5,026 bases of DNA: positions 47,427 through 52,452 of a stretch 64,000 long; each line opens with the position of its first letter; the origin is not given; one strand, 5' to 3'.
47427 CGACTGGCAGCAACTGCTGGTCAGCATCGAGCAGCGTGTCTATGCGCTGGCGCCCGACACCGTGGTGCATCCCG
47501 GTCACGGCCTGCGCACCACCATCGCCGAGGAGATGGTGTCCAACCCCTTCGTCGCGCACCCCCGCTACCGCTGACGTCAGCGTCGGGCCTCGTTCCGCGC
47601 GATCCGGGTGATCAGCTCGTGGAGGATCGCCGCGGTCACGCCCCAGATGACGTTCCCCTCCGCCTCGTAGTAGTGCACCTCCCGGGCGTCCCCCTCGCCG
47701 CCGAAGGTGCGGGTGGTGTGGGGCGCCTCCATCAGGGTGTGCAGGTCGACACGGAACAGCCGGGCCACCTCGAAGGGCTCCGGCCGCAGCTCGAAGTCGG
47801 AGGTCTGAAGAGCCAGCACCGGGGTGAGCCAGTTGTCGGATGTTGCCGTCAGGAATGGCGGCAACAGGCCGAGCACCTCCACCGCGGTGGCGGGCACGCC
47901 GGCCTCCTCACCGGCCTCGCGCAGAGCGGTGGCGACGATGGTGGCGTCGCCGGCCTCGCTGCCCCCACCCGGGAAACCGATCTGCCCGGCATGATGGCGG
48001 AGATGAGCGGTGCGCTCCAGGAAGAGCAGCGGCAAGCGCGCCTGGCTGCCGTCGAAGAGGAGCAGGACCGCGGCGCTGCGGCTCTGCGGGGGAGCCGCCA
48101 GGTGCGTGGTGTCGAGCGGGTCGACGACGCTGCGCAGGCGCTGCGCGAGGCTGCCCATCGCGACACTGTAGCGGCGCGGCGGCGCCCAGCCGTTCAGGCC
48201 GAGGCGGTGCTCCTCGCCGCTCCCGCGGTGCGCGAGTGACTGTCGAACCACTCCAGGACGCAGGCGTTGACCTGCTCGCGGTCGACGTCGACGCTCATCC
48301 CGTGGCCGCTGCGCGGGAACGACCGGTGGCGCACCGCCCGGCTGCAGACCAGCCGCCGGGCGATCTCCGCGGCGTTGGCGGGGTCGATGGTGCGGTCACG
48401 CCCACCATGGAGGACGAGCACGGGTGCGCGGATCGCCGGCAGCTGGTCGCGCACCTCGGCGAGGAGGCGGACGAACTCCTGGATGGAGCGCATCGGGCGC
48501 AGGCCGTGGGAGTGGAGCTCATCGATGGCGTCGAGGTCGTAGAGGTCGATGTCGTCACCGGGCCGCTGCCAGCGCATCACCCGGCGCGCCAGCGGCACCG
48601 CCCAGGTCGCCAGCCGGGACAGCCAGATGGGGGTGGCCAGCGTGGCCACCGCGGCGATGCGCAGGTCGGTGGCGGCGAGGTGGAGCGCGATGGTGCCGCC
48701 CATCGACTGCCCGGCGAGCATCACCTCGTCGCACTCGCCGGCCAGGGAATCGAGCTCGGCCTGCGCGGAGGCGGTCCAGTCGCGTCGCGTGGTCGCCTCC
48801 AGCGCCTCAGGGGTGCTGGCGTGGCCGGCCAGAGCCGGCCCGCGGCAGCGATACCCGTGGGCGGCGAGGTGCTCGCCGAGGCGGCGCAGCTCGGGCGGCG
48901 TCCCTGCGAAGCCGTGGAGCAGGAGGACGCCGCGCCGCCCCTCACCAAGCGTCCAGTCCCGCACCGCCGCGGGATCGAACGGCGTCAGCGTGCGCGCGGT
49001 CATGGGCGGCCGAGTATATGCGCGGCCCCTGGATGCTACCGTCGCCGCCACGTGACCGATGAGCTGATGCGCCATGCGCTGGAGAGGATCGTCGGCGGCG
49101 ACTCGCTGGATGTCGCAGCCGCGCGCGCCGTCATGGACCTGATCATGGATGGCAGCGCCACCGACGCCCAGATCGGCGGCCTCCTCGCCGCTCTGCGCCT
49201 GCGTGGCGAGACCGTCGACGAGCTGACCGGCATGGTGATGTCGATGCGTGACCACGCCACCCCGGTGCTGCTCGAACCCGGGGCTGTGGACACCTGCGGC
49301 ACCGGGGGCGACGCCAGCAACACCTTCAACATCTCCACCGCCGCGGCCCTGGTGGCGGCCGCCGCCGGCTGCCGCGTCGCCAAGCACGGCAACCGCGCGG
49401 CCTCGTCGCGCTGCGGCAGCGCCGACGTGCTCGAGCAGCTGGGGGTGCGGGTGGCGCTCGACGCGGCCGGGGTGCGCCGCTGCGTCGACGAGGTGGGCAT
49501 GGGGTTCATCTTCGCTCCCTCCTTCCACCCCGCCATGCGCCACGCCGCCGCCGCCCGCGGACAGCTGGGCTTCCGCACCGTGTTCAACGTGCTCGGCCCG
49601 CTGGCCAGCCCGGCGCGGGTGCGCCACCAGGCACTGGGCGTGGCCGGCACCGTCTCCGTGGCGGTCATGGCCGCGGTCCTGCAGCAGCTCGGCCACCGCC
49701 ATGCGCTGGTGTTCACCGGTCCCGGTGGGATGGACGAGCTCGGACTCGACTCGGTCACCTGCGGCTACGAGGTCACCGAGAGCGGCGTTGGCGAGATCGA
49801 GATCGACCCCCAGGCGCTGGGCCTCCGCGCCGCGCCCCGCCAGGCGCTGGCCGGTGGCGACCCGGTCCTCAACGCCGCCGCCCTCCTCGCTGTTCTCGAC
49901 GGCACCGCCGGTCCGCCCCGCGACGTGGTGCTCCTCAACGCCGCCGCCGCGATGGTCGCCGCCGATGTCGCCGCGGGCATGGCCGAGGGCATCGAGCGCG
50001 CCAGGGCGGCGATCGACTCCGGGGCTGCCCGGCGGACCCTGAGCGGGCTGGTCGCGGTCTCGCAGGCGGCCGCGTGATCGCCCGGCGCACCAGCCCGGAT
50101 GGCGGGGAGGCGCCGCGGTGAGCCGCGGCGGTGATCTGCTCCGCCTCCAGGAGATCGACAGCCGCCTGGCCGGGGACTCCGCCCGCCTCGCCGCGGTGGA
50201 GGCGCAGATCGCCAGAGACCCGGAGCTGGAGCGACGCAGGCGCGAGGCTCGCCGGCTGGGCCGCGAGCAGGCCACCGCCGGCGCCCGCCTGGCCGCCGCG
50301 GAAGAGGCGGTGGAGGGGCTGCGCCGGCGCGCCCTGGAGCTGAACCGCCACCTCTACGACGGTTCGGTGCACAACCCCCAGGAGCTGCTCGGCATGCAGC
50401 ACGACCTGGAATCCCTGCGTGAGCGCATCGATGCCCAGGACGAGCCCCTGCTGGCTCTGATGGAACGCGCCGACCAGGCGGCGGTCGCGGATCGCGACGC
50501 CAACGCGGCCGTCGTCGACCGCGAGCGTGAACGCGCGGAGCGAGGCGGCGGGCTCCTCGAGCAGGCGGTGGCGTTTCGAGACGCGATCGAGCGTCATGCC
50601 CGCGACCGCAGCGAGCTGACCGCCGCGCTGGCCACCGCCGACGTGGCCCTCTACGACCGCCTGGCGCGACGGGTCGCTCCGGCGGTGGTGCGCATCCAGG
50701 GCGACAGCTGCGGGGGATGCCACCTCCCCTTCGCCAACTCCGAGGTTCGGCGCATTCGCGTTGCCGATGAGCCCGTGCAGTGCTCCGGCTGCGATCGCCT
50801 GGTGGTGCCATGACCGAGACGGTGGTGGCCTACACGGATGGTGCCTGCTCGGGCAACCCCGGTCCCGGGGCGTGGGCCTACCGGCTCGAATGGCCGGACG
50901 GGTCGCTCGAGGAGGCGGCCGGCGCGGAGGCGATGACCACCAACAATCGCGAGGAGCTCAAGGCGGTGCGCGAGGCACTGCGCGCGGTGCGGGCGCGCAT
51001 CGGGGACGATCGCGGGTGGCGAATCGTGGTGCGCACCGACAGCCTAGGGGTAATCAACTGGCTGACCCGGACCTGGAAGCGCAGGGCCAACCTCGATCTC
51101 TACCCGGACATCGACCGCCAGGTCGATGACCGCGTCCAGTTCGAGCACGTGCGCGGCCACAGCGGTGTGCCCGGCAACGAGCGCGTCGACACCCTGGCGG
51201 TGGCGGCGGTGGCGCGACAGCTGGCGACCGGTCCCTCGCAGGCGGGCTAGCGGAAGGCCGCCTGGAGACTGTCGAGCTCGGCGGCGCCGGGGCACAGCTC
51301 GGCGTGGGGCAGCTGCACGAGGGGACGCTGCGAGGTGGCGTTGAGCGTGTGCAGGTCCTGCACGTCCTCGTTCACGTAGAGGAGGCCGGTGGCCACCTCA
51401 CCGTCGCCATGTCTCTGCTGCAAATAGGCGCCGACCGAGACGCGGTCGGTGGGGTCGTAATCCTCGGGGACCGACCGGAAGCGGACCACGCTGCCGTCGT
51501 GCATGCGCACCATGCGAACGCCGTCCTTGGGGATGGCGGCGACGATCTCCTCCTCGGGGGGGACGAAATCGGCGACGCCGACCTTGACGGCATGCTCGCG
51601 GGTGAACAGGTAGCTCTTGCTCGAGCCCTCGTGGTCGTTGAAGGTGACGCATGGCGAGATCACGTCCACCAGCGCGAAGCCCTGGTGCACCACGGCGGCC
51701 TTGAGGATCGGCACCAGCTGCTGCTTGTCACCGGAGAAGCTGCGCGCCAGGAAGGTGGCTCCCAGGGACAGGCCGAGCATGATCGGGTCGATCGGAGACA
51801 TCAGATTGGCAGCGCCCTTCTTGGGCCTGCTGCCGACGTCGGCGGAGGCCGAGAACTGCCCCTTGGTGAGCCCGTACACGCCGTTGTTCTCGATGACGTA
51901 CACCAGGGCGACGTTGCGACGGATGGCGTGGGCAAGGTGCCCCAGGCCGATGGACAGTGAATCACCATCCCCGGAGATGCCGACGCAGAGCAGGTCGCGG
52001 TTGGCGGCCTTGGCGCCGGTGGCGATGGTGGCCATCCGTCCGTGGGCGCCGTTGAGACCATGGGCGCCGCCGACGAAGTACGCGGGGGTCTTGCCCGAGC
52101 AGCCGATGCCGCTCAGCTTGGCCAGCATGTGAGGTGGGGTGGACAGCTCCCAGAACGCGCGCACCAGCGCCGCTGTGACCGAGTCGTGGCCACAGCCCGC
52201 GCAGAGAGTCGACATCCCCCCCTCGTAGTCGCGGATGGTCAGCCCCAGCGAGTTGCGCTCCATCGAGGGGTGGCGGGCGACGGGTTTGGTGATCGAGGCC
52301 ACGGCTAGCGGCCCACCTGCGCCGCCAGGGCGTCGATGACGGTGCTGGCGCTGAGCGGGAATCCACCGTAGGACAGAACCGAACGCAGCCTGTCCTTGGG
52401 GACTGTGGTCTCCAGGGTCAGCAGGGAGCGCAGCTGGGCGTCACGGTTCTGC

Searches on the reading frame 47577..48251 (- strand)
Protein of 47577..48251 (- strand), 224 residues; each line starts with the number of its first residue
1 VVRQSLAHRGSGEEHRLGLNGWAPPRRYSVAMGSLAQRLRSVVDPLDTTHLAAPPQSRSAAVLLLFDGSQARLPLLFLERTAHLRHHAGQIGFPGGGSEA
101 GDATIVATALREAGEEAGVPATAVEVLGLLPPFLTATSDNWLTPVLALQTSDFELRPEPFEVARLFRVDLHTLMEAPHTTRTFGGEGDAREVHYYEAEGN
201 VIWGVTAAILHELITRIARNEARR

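Call 81: search_protein_families(library=pfam, proteins=[window:47577-48251:-], max_evalue=0.00001)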
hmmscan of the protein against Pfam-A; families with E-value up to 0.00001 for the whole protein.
window:47577-48251:- (224 aa): 1 family
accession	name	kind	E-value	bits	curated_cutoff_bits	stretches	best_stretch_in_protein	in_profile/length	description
PF00293.34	NUDIX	-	2.9e-14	53.7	21.1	1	58-177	4-122/134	NUDIX domain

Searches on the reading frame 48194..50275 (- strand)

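Call 81: search_protein_families(library=pfam, proteins=[window:48194-50275:-], max_evalue=0.00001)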
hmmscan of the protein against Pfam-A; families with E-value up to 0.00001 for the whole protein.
window:48194-50275:- (693 aa): 3 families
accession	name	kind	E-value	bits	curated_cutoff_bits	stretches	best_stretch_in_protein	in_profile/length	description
PF12146.15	Hydrolase_4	-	1.2e-18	67.8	27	1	447-661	4-235/239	Serine aminopeptidase, S33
PF00561.26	Abhydrolase_1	-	2e-14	54.3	25.8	1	450-555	3-103/245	alpha/beta hydrolase fold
PF00326.27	Peptidase_S9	-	2.1e-08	34.3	22.6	1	499-681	47-210/213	Prolyl oligopeptidase family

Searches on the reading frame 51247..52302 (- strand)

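Call 82: search_protein_families(library=pfam, proteins=[window:51247-52302:-], max_evalue=0.00001)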
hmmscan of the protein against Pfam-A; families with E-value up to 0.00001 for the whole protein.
window:51247-52302:- (351 aa): 1 family
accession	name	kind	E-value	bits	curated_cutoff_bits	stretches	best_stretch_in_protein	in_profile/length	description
PF02775.26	TPP_enzyme_C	-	1.5e-23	83.7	21.9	1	67-214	3-151/151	Thiamine pyrophosphate enzyme, C-terminal TPP binding domain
